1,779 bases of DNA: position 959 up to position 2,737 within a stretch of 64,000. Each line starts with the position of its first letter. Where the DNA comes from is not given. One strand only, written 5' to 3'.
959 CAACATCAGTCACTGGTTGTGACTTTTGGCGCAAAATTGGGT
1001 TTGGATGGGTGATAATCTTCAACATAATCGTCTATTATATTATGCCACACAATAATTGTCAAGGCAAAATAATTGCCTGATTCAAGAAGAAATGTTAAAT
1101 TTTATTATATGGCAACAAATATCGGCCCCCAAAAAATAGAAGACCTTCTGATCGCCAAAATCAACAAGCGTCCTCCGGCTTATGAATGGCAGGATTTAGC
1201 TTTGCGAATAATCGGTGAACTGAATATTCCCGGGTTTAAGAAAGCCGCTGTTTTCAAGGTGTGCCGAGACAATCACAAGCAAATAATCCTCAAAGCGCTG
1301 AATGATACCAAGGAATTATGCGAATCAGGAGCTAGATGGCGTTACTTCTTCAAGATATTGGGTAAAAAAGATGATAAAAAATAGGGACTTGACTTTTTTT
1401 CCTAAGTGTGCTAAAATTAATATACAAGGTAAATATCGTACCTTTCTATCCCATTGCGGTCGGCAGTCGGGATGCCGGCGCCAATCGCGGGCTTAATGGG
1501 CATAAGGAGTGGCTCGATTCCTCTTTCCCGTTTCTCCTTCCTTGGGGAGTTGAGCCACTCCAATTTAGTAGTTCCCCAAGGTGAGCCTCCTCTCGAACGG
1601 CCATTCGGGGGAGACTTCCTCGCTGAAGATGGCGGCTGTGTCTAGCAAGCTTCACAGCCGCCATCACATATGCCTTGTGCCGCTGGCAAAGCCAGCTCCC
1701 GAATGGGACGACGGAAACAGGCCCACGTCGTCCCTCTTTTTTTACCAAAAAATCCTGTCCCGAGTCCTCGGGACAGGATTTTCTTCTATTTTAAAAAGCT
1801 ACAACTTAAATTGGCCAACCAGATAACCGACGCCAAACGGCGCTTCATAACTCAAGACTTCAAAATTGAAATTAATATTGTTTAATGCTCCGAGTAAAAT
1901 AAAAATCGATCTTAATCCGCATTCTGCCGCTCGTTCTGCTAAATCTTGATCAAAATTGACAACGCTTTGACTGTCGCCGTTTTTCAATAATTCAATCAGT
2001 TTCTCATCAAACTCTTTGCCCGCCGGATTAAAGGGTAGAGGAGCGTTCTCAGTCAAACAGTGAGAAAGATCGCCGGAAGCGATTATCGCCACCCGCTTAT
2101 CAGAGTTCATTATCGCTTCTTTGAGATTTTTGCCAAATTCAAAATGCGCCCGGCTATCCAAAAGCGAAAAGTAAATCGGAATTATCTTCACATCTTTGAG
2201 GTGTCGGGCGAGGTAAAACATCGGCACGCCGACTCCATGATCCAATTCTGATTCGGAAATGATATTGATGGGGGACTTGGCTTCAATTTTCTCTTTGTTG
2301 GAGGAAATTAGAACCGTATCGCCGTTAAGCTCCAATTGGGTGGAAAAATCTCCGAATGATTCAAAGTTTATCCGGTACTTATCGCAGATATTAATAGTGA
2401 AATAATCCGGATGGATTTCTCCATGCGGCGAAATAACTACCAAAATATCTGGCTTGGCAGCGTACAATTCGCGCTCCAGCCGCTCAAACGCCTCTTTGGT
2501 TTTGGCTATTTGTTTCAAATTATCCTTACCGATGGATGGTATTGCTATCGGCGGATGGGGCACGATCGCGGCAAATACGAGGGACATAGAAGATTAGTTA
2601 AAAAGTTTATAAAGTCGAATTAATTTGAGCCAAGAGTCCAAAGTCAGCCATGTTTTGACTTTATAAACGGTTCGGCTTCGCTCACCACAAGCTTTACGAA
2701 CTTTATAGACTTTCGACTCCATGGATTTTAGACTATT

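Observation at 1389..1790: Stand-alone ~320-nt structured RNA candidate with a near-consensus promoter and double terminator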

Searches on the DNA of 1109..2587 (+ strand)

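Call 4: search_rna_families(source=window, start=1300, end=1900, threshold=evalue, max_evalue=10, show_alignments=5)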
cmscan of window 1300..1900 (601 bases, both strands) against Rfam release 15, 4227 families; matches with E-value up to 10: 12.
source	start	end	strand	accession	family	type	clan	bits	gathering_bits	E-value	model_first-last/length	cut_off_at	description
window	1703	1789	+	RF02064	STnc370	Gene; sRNA;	-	27.7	54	0.15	1-71/71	no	Enterobacterial sRNA STnc370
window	1744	1812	-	RF02064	STnc370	Gene; sRNA;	-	21.7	54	2.8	1-71/71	no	Enterobacterial sRNA STnc370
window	1743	1848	-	RF04342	Plastid-psbA-1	Cis-reg;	CL00153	21.1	54.3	3.2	1-114/114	no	Plastid-psbA-1 3UTR RNA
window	1745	1786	-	RF03594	mir-3817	Gene; miRNA;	-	20.2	90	0.32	1-89/89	no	mir-3817 microRNA precursor family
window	1488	1536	-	RF01093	RF_site5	Cis-reg; frameshift_element;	-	18.9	35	0.94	1-60/60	no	Ma3 gene ribosomal frameshift signal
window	1747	1784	+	RF03585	mir-3938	Gene; miRNA;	-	18.3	94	0.69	1-88/88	no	mir-3938 microRNA precursor family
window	1628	1666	+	RF00684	mir-122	Gene; miRNA;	-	16.8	70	1.2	20-54/73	no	mir-122 microRNA precursor family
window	1743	1785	-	RF00240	RNA-OUT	Gene; antisense;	-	15.4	41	6.1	1-70/70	no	RNA-OUT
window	1628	1665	-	RF00914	mir-674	Gene; miRNA;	-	15.3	93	9.7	18-58/77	no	mir-674 microRNA precursor family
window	1361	1401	+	RF00158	SNORD82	Gene; snRNA; snoRNA; CD-box;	-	14.6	43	7.4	1-70/70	no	Small nucleolar RNA SNORD82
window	1627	1665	+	RF03903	mir-679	Gene; miRNA;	-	14.2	80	7.9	1-74/74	no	mir-679 microRNA precursor family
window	1703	1787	-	RF01676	P31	Gene; sRNA;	-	13.5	40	8.9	1-82/82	no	Pseudomonas sRNA P31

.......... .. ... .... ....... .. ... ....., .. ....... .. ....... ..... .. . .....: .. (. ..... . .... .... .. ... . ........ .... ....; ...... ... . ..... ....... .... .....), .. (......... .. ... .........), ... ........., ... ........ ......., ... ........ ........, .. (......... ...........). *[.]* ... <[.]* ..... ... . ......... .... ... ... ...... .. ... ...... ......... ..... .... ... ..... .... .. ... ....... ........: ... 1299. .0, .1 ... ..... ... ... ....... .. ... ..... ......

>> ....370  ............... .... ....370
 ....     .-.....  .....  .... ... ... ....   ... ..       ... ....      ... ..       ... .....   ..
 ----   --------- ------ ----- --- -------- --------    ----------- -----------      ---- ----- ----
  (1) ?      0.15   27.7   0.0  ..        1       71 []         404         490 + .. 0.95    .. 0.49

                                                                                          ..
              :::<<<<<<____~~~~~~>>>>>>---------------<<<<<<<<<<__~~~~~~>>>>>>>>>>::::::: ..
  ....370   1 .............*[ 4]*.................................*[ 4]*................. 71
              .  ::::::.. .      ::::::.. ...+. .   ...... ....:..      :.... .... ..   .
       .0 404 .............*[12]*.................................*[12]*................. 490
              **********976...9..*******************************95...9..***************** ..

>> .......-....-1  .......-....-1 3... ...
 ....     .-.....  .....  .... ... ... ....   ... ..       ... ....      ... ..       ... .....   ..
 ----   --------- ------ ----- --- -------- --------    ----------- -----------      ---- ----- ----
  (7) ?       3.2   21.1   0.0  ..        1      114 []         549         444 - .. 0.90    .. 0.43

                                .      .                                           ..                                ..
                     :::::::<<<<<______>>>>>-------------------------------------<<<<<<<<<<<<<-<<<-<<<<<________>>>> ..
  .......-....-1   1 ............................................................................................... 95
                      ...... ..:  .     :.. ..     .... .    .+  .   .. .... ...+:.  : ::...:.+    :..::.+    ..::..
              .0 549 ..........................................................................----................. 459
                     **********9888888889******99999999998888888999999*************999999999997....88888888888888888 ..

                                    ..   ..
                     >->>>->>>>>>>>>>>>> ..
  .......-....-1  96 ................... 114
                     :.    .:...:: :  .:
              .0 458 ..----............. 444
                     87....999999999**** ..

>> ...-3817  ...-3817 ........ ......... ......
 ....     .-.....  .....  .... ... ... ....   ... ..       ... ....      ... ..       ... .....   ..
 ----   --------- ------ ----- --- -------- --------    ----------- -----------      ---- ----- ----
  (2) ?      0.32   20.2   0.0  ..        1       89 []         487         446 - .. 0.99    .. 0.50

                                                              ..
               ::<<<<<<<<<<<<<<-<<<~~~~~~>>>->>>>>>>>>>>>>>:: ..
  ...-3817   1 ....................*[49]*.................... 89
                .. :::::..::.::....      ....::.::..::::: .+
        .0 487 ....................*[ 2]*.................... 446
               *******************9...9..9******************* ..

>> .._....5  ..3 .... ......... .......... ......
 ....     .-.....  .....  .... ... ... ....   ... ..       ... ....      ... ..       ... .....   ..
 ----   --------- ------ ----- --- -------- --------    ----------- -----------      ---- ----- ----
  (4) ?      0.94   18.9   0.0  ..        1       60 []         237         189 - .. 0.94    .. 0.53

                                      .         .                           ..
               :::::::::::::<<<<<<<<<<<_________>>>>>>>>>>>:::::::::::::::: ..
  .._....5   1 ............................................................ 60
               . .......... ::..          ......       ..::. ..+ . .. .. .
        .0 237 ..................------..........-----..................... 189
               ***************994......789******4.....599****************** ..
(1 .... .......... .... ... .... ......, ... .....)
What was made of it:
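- On tmRNA (RF00023 and permuted forms): There is no Rfam match even at E <= 10 (call 4).
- On RNase P RNA: Nothing matches in 1300-1900 (call 4).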

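Call 26: search_dna_similar(query=window:1385-1798:+, collection=phages, mode=distant, max_evalue=1)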
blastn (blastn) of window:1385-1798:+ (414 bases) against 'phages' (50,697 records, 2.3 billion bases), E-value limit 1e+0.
No match.

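Call 27: search_dna_similar(query=window:1385-1798:+, collection=plasmids, mode=distant, max_evalue=1)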
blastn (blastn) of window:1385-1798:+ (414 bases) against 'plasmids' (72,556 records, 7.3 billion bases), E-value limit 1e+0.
Records with a match: 1; places in all: 1; records where one place covers at least 80% of the query: 0.
Best place of each record, by identity: 80-90% 1.
By first word of the organism name: Cnuibacter 1.
By predicted mobility (MOB-suite, as given by PLSDB): mobilizable 1.
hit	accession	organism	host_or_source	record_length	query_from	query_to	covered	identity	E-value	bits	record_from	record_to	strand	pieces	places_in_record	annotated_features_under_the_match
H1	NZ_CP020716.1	Cnuibacter physcomitrellae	Physcomitrium patens,single cell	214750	207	243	9%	86.5%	4e-1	43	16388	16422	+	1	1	thiolase family protein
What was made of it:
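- Tried and rejected: blastn against phages and plasmids gave nothing meaningful (calls 26, 27).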

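Call 51: search_with_rna_model(model_id=R1, sources=[L001, L002, L003, L004, L005, L006, L007, L008, L009, L010, L011, L012, L013, L014, L015, L016, L017, L018, L019, L020, L021, L022, L023, L024, L025, L026, L027, L028, L029, L030, L031, L032, L033, L034, L035, L036, L037, L038, L039, L040, L041, L042, L043, L044, L045, L046, L047, L048, L049, L050, L051, L052, L053, L054, L055, L056, L057, L058, L068, L069, L070, L071, L072, L073, L077, L078], max_evalue=1)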
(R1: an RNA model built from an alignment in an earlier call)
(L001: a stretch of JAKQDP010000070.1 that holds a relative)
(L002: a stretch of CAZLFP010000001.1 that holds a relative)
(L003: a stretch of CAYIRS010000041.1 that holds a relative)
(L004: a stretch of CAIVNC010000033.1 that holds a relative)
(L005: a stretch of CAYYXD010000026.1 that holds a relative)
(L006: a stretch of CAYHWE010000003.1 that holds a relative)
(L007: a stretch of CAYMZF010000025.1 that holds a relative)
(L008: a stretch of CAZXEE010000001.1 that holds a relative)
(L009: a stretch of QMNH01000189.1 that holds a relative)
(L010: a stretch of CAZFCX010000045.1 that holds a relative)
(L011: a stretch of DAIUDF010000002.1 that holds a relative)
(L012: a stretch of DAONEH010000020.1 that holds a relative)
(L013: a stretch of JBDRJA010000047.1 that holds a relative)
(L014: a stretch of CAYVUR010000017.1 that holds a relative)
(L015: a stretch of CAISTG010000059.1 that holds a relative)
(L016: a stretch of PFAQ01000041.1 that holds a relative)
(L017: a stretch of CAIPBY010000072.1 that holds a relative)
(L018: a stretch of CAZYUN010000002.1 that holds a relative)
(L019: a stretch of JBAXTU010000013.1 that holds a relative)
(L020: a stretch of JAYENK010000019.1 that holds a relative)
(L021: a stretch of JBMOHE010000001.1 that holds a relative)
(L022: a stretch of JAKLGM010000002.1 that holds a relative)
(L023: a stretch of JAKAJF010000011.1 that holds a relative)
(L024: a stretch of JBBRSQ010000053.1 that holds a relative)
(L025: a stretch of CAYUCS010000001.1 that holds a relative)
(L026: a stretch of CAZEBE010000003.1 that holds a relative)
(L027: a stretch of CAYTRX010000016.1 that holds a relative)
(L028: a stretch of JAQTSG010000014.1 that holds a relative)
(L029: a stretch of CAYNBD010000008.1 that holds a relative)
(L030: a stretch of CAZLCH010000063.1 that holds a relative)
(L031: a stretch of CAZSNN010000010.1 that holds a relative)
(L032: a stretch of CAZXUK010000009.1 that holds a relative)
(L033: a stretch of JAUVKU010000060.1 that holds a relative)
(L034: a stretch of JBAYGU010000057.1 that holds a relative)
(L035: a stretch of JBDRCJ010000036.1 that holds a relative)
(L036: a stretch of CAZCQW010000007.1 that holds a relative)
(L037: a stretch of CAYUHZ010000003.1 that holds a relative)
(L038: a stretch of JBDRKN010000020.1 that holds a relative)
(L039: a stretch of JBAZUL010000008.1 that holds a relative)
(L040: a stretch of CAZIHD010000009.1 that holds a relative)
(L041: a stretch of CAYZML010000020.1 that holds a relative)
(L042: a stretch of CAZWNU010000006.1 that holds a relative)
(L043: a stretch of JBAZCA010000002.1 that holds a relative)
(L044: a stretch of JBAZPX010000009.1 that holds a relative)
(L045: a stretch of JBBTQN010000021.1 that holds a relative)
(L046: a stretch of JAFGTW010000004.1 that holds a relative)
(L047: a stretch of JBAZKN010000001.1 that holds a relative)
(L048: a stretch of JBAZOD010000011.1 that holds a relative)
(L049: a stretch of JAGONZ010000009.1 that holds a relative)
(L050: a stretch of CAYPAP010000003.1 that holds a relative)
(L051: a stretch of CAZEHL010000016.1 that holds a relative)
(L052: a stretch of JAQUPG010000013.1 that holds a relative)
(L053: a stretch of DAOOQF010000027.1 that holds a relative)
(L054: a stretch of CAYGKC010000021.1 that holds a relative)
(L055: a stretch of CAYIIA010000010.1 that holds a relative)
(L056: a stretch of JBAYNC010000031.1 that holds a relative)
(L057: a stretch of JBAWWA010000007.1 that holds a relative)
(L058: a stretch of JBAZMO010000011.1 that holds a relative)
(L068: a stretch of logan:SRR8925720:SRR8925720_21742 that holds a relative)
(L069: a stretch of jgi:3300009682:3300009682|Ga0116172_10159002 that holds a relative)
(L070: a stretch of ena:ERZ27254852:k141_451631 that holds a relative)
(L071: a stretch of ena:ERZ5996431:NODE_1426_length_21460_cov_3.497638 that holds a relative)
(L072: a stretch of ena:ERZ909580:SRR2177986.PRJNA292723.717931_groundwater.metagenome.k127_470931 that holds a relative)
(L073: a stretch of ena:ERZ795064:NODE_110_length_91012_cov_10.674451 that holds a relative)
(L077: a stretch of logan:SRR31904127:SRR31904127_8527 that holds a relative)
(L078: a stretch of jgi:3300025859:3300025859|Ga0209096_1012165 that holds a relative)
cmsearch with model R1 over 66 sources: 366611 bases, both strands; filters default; matches with E-value up to 1: 7.
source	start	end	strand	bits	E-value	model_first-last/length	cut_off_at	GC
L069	974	1164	-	233.5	9.6e-76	1-191/191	no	0.54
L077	3850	4039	-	226.5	2e-73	1-191/191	no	0.54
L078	3850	4039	-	226.5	2e-73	1-191/191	no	0.54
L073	3852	4052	-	223.7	1.8e-72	1-191/191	no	0.56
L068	2880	3119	-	123.8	3.2e-39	1-191/191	no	0.62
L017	5670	5876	-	12.1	0.053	1-191/191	no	0.49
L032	505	539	-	8.4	0.96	110-150/191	no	0.57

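Call 54: search_rna_families(sources=[L017, L068, L069, L073, L077, L078], threshold=evalue, max_evalue=0.1)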
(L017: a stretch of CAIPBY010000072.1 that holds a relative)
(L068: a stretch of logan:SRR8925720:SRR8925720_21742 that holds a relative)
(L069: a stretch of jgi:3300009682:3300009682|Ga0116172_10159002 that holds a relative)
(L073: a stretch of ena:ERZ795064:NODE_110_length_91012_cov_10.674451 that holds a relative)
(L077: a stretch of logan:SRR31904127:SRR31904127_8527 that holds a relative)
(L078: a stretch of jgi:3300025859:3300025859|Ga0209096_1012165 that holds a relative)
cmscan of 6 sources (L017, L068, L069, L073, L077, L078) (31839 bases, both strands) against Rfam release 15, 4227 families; matches with E-value up to 0.1: 0.
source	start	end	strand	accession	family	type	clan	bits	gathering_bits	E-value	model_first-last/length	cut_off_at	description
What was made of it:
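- On SRP RNA (RF00169, RF01854): No SRP model matches at E <= 10 in 1300-1900 (call 4), or at E <= 0.1 in types A and B (call 54).
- On 6S RNA (RF00013): No Rfam match (calls 4, 54).
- Nothing resembling a ligand-sensing aptamer is known for this RNA (calls 4, 54). No Rfam match appears even at E <= 10 (call 4) or for types A and B (call 54).
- Tried and rejected: Types A and B gave nothing (call 54).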

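Call 66: search_with_rna_model(model_id=R1, sources=[L181, L182, L183, L184, L185, L186, L187, L188, L189, L190, L191, L192, L193, L194, L195, L196, L197, L198, L199, L200, L201, L202, L203, L204, L059, L063, L066], max_evalue=0.1)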
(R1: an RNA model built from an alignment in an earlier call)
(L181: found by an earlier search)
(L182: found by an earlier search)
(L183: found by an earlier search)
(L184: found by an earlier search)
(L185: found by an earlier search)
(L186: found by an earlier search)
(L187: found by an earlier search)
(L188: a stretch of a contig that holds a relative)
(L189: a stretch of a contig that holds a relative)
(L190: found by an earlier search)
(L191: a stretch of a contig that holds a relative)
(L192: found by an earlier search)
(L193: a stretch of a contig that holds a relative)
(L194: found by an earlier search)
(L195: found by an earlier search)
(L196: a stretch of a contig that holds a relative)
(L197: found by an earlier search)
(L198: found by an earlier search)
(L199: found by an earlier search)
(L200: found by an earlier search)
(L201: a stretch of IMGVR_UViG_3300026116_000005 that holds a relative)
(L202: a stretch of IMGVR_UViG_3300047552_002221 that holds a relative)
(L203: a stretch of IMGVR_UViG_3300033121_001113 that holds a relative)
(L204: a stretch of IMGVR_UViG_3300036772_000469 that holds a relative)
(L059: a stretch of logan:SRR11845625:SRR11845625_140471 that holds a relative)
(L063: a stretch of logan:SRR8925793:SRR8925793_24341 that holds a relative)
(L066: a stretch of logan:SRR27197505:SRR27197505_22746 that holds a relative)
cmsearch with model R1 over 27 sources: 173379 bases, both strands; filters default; matches with E-value up to 0.1: 10.
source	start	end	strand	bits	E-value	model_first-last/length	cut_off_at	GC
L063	964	1252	-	18.2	0.00025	1-191/191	no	0.58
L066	964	1252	-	18.2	0.00025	1-191/191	no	0.58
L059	964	1252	-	18.2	0.00025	1-191/191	no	0.58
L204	5527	5634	+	15.5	0.002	1-191/191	no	0.6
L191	1428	1506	+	14.4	0.0044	1-191/191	no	0.51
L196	6330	6370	+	14.2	0.005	1-191/191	no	0.56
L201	1759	1855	+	13.4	0.0096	1-191/191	no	0.59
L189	1694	1768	-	11.5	0.042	1-191/191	no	0.63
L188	4799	4866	+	11.3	0.046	1-191/191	no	0.6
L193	13363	13391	-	10.5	0.087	5-33/191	no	0.62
